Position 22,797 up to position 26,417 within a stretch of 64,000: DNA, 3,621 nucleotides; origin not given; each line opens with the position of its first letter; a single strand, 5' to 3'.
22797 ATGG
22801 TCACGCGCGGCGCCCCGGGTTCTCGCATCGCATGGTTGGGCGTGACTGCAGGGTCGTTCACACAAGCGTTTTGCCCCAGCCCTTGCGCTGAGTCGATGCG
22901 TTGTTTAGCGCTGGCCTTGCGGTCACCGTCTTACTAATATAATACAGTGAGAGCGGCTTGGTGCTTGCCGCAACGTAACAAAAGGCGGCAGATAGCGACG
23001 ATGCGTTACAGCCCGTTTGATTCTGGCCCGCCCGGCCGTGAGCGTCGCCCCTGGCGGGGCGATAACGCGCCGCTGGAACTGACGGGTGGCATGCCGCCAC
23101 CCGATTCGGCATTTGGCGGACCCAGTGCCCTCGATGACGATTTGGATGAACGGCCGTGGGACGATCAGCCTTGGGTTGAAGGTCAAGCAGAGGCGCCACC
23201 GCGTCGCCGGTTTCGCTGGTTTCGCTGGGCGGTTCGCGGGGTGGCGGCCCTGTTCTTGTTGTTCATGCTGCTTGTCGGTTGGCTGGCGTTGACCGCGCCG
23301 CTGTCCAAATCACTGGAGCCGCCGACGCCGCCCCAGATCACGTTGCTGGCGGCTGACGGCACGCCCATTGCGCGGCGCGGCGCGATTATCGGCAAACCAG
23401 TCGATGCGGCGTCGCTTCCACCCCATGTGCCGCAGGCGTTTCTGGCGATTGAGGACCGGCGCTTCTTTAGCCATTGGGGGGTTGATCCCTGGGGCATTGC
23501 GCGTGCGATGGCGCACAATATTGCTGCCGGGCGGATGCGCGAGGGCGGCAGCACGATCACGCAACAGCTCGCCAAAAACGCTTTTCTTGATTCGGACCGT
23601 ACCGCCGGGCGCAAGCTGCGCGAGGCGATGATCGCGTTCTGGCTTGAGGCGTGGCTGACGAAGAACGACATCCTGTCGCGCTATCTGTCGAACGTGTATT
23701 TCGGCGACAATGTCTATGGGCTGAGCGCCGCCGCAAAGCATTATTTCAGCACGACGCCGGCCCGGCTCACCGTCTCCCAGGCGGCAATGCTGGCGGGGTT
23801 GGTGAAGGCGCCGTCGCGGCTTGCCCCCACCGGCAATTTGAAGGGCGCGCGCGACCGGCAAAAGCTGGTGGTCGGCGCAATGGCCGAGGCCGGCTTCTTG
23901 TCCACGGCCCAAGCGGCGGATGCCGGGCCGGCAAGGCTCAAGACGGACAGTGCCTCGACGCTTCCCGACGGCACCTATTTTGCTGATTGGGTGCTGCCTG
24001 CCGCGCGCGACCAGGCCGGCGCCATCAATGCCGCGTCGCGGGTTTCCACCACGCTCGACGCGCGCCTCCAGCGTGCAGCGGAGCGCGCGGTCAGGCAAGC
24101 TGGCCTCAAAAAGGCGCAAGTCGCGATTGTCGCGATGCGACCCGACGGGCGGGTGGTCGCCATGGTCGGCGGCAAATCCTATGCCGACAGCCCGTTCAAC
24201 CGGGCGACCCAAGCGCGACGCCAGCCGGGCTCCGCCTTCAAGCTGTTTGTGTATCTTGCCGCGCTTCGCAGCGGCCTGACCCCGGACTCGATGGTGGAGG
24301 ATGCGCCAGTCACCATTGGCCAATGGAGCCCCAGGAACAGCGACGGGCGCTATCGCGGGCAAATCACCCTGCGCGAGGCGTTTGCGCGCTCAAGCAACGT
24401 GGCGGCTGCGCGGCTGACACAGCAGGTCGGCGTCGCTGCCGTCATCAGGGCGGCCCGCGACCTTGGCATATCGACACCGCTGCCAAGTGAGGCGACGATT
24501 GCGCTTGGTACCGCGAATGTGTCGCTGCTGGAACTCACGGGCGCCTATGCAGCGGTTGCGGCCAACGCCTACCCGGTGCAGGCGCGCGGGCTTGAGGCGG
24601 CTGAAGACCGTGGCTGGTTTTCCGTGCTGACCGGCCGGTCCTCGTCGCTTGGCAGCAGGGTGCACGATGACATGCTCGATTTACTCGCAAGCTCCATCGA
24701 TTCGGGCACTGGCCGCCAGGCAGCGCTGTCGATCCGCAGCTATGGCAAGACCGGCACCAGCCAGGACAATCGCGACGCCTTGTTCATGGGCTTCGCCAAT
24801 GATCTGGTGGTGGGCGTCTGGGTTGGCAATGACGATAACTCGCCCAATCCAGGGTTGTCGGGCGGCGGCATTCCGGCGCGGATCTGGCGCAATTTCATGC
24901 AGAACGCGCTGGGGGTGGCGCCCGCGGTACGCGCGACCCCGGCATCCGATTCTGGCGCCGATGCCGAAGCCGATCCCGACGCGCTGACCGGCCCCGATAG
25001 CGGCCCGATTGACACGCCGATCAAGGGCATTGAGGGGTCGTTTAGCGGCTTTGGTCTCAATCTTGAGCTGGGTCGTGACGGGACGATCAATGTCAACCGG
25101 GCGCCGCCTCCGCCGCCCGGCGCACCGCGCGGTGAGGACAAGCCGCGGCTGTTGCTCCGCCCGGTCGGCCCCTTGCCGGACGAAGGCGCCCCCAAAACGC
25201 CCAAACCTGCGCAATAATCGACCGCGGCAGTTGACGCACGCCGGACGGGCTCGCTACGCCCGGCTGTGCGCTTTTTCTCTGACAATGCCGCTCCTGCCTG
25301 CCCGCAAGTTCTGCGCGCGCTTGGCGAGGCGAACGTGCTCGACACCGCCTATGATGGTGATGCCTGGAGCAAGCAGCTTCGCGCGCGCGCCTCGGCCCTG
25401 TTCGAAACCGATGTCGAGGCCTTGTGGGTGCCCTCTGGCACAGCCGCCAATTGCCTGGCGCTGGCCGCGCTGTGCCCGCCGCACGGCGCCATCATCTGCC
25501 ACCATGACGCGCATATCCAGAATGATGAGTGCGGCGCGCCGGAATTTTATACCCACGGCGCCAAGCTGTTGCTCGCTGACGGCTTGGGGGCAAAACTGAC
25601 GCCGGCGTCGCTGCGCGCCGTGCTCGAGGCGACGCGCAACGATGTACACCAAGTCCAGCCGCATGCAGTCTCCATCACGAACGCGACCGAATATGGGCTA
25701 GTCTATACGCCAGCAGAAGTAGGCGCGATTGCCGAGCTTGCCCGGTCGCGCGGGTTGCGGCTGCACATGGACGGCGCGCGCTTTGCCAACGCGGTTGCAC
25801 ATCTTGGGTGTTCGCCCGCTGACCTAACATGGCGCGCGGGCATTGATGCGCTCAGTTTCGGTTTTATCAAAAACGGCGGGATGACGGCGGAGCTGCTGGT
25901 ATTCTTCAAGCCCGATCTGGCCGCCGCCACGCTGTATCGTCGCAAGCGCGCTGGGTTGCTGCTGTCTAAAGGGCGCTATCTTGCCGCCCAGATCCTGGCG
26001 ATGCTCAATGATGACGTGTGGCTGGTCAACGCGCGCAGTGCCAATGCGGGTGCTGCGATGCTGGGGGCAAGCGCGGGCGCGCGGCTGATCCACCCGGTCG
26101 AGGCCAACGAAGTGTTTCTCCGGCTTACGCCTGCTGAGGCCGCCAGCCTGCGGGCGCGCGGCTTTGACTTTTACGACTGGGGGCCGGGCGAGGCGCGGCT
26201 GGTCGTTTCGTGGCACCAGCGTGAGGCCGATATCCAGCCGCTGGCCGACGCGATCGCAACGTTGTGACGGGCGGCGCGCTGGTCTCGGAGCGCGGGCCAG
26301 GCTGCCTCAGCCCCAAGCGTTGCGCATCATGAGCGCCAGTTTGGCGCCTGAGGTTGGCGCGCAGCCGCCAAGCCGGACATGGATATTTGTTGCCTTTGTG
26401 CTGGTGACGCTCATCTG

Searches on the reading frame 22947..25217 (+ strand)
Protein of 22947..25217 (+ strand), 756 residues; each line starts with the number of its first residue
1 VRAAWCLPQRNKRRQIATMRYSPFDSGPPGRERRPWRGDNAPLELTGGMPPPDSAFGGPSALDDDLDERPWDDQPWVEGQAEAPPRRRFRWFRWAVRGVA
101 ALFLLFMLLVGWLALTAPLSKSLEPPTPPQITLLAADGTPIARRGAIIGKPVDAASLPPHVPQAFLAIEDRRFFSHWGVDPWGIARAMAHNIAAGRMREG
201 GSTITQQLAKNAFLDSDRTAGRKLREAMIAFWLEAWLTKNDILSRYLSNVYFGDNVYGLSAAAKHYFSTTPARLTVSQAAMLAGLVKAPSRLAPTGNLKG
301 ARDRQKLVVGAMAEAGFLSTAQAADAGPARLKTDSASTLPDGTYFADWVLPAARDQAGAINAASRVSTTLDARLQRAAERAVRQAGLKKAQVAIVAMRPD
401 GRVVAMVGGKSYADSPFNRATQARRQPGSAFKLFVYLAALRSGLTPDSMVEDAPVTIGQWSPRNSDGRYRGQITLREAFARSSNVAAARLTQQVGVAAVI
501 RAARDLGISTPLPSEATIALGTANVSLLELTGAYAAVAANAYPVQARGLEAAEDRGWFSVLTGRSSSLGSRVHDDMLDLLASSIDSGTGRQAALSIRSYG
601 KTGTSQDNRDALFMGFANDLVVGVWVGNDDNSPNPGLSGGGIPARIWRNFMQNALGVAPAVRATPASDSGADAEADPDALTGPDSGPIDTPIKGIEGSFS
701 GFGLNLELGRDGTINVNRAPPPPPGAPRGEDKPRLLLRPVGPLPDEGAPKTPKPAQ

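Call 62: search_protein_families(library=pfam, proteins=[window:22947-25217:+], max_evalue=0.00001)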
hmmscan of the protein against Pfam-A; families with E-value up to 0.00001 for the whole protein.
window:22947-25217:+ (756 aa): 2 families
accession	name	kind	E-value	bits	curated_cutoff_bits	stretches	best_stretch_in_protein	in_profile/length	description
PF00912.28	Transgly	-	2.9e-60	203.2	27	1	150-312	15-177/178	Transglycosylase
PF00905.27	Transpeptidase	-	5.1e-24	85.4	22.1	1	393-651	2-298/299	Penicillin binding protein transpeptidase domain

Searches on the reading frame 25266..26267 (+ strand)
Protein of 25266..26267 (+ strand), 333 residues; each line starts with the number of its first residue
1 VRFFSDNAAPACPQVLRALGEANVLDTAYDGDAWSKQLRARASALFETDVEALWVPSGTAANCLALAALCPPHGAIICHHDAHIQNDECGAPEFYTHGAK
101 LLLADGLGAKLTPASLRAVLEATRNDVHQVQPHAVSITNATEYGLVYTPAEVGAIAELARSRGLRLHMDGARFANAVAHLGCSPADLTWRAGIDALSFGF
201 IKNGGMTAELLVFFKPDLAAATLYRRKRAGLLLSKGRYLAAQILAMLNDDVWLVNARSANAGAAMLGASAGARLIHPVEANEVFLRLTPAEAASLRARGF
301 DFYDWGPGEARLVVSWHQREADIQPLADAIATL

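Call 62: search_protein_families(library=pfam, proteins=[window:25266-26267:+], max_evalue=0.00001)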
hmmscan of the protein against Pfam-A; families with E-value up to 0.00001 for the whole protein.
window:25266-26267:+ (333 aa): 1 family
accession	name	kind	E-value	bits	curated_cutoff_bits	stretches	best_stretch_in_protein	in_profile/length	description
PF01212.27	Beta_elim_lyase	-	1.6e-50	172.5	27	1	3-285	2-283/288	Beta-eliminating lyase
